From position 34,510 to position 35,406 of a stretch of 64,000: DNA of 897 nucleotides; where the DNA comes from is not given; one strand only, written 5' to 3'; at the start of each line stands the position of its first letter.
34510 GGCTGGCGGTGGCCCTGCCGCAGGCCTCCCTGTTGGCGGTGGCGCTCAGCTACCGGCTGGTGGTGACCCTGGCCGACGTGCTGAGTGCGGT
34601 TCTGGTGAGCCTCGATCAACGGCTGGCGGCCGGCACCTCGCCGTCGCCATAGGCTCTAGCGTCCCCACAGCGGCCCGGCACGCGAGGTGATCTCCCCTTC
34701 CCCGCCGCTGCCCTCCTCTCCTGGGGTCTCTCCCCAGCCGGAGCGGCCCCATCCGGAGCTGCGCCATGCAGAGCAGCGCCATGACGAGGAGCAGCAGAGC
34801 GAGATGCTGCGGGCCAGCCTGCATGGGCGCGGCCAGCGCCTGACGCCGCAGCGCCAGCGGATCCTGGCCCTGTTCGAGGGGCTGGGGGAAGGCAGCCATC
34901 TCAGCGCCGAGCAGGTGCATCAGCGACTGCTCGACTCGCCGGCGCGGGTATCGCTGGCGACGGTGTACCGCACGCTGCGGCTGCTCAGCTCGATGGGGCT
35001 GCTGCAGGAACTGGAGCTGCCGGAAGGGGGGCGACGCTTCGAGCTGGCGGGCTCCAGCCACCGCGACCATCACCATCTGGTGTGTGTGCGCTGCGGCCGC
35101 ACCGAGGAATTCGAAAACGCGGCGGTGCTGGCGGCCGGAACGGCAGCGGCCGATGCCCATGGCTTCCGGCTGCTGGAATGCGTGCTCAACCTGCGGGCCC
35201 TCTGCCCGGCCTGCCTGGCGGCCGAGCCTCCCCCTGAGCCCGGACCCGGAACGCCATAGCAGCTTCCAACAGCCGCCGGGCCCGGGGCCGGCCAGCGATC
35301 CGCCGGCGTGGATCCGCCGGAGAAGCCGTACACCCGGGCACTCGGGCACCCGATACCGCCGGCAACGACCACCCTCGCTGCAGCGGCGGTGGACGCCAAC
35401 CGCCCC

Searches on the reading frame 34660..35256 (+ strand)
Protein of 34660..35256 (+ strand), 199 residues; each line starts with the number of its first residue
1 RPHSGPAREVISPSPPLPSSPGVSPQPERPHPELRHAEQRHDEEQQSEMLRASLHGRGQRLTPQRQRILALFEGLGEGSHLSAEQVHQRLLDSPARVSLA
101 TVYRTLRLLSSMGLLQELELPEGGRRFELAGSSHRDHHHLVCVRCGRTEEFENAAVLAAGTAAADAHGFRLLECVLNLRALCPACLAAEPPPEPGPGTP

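Call 60: search_protein_families(library=pfam, proteins=[window:34660-35256:+], max_evalue=0.000001)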
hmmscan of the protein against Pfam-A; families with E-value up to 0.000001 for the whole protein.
window:34660-35256:+ (199 aa): 1 family
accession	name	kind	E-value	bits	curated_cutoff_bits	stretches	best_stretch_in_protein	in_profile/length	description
PF01475.25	FUR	-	2.5e-31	108.8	23.1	1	57-178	2-120/121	Ferric uptake regulator family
